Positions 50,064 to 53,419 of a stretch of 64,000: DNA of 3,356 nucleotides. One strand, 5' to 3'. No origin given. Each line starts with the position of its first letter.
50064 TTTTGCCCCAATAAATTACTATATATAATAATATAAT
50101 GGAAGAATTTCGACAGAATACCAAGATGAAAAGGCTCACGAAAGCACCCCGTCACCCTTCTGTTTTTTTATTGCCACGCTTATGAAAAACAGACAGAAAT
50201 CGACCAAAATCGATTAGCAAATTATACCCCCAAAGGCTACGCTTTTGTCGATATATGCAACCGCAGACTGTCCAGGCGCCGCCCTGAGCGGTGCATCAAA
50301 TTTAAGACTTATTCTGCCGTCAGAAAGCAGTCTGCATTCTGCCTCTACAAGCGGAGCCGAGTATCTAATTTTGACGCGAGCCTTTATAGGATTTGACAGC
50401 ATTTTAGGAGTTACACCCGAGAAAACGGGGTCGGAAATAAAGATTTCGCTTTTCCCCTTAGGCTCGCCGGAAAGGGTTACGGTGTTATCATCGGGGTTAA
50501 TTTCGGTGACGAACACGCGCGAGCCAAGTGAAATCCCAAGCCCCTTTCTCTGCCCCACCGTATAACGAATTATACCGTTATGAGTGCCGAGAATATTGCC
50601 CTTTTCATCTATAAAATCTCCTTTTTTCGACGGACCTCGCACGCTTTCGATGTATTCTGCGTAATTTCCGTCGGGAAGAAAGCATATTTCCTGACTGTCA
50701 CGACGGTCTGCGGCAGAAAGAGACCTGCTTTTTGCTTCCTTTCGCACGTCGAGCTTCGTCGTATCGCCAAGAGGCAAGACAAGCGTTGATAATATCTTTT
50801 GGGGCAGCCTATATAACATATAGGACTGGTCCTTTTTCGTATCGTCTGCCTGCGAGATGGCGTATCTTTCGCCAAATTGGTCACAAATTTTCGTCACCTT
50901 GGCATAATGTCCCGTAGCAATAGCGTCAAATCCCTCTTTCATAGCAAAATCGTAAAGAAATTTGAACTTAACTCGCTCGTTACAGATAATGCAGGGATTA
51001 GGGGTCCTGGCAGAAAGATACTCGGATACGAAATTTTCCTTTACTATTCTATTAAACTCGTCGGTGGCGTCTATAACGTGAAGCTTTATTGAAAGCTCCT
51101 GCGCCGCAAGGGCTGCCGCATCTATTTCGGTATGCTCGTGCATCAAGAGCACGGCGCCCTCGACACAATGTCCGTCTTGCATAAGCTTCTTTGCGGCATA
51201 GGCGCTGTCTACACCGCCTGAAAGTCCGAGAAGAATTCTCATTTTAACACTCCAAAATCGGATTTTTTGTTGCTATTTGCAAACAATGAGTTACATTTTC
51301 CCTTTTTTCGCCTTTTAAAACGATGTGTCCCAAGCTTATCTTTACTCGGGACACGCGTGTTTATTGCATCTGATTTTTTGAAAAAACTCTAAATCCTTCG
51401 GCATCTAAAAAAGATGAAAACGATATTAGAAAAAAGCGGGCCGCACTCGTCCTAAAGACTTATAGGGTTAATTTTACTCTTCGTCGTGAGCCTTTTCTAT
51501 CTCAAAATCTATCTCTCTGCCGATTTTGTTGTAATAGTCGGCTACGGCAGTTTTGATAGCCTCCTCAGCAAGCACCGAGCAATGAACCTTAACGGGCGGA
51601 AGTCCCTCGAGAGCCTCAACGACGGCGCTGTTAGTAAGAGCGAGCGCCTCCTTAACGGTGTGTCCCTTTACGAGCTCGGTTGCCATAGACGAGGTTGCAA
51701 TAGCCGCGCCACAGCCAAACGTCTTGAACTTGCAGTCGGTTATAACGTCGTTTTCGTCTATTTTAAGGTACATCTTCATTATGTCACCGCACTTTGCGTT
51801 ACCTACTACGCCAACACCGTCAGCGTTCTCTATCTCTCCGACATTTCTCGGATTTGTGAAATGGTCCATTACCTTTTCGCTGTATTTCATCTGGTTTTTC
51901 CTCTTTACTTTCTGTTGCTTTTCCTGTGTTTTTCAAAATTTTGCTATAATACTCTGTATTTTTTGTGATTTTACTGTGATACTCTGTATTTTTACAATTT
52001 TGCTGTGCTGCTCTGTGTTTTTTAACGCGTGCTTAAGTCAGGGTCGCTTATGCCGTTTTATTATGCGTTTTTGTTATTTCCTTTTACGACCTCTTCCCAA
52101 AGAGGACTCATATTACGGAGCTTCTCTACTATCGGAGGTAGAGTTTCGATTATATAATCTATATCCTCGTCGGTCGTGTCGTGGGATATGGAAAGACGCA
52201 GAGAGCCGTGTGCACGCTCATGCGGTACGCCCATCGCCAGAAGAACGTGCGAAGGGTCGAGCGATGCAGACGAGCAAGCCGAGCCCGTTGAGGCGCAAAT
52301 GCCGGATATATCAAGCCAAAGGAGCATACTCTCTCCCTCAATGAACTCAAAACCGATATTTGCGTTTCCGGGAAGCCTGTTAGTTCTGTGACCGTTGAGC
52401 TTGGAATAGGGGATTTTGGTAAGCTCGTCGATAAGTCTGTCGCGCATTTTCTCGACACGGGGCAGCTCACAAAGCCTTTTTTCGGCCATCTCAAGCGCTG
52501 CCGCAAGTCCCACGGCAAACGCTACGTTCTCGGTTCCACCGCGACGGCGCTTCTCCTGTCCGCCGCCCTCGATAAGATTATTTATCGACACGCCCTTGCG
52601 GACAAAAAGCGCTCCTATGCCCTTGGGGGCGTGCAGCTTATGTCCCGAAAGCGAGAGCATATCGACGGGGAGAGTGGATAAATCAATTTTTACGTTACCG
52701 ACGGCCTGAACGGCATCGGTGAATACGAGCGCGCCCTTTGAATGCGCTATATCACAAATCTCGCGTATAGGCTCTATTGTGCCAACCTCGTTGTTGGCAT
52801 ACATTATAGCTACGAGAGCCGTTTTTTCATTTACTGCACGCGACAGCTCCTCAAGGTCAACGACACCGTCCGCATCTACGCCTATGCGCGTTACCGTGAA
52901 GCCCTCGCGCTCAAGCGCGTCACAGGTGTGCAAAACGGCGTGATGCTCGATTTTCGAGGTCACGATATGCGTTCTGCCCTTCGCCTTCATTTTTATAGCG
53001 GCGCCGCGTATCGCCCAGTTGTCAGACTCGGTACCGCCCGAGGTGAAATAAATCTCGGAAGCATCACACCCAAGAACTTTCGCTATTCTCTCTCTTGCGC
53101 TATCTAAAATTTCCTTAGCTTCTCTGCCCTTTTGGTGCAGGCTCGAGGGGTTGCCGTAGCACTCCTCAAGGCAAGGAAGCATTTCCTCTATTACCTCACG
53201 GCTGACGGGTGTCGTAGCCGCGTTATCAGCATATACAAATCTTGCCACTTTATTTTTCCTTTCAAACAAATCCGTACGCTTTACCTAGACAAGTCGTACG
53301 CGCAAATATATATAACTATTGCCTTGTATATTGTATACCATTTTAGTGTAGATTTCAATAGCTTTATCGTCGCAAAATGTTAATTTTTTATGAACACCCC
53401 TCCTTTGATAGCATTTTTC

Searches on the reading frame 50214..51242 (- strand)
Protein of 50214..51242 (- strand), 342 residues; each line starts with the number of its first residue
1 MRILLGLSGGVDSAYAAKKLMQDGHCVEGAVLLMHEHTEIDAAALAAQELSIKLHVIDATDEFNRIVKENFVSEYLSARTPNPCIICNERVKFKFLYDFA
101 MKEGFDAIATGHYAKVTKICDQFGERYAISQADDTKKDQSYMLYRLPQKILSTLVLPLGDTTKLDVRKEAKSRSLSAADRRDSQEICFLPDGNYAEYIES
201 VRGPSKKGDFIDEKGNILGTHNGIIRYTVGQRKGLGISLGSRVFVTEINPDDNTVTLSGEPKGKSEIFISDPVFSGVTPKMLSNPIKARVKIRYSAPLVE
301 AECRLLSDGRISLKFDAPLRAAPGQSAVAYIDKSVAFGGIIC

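Call 7: search_protein_families(library=ncbifam, proteins=[window:50214-51242:-], max_evalue=0.01)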
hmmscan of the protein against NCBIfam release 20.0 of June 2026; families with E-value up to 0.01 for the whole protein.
window:50214-51242:- (342 aa): 12 families
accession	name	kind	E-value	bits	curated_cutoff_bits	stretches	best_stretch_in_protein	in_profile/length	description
NF001138.1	PRK00143.1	equivalog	5.2e-96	321.6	284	1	2-341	1-345/345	tRNA 2-thiouridine(34) synthase MnmA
TIGR00420.1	trmU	equivalog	3.3e-80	269.6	236.95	1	1-341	1-351/351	tRNA 2-thiouridine(34) synthase MnmA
NF011258.0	PRK14664.1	equivalog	1.3e-64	218.6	680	1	2-341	7-345/362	tRNA 2-thiouridine(34) synthase MnmA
NF011259.0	PRK14665.1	equivalog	2e-60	204.6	364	1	2-341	7-358/360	tRNA 2-thiouridine(34) synthase MnmA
TIGR00552.1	nadE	equivalog_domain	6.2e-06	25.6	63.65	1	3-115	25-140/251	NAD(+) synthase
NF049949.1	tRNAsynTtuAPyrococ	equivalog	3.4e-05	23.1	450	1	2-113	49-156/292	tRNA-5-methyluridine(54) 2-sulfurtransferase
NF010587.0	PRK13980.1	equivalog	0.00018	20.8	255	1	3-108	34-137/267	NAD+ synthase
TIGR00268.2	TIGR00268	equivalog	0.0003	20.2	150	1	3-112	16-119/259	ATP-dependent sacrificial sulfur transferase LarE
NF038212.1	argG_rel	exception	0.0023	16.8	425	1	4-64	18-79/381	argininosuccinate synthase-related protein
TIGR00342.1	TIGR00342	equivalog_domain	0.0027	16.8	264.5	1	4-112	176-284/373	tRNA uracil 4-sulfurtransferase ThiI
NF000848.1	PRK00074.1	equivalog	0.0058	15.3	400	0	2-66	215-284/512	glutamine-hydrolyzing GMP synthase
NF010392.0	PRK13820.1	equivalog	0.0088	15.1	512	0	2-65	4-70/395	argininosuccinate synthase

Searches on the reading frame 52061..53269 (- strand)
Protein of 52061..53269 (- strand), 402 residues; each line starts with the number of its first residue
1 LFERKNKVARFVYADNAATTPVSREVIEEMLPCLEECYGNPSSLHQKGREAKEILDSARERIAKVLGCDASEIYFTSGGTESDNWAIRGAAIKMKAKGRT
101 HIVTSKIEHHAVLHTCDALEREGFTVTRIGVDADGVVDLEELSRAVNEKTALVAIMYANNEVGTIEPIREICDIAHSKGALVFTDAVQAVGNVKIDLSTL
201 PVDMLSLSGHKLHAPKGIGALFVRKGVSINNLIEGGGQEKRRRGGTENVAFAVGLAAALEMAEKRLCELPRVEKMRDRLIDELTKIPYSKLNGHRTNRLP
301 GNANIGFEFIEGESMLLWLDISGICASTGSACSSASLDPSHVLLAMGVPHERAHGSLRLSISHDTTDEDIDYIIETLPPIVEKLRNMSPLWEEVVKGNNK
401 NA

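Call 7: search_protein_families(library=ncbifam, proteins=[window:52061-53269:-], max_evalue=0.01)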
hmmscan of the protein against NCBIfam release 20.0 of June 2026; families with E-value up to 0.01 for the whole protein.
window:52061-53269:- (402 aa): 39 families (the best 25 are shown)
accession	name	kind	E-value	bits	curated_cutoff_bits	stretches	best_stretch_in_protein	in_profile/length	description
TIGR03402.1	FeS_nifS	equivalog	6.5e-170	564.9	530.75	1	12-390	1-379/379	cysteine desulfurase NifS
NF010611.0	PRK14012.1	equivalog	4.8e-124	414.4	548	1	10-397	5-395/406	IscS subfamily cysteine desulfurase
TIGR02006.1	IscS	equivalog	2.2e-121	405.7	643.2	1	12-397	5-391/402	IscS subfamily cysteine desulfurase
TIGR03403.1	nifS_epsilon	equivalog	4.3e-109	364.8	587.7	1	12-388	1-380/382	NifS family cysteine desulfurase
TIGR03235.1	DNA_S_dndA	equivalog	1.7e-107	359.8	480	1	13-360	1-352/353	cysteine desulfurase DndA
NF002806.0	PRK02948.1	subfamily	2.7e-89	299.8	304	1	12-384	2-375/381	IscS subfamily cysteine desulfurase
TIGR01979.1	sufS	subfamily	1.4e-49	169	475.1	2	2-226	10-236/403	SufS family cysteine desulfurase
TIGR01977.1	am_tr_V_EF2568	hypoth_equivalog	3e-48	164.7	377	1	12-377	1-373/376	cysteine desulfurase family protein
NF041166.1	f2_encap_cargo1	exception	1.8e-40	139.7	800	1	10-293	245-548/623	family 2A encapsulin nanocompartment cargo protein cysteine desulfurase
TIGR01976.1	am_tr_V_VC1184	hypoth_equivalog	1.6e-33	116.5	352.35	1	9-227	17-235/401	cysteine desulfurase-like protein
NF008126.0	PRK10874.1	equivalog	2.7e-32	112.4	607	1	11-382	20-397/401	cysteine desulfurase CsdA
NF006791.0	PRK09295.1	equivalog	5.6e-32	111.3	661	1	5-239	18-255/406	cysteine desulfurase SufS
NF040779.1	Sec_lyase_SclA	exception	6.7e-32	110.8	525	1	12-380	1-376/378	selenocysteine lyase SclA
TIGR03392.1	FeS_syn_CsdA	equivalog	2.7e-31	109.1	493.6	1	11-378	17-390/398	cysteine desulfurase CsdA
TIGR04343.1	egtE_PLP_lyase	equivalog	2.2e-14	53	400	1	51-229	52-221/370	ergothioneine biosynthesis PLP-dependent enzyme EgtE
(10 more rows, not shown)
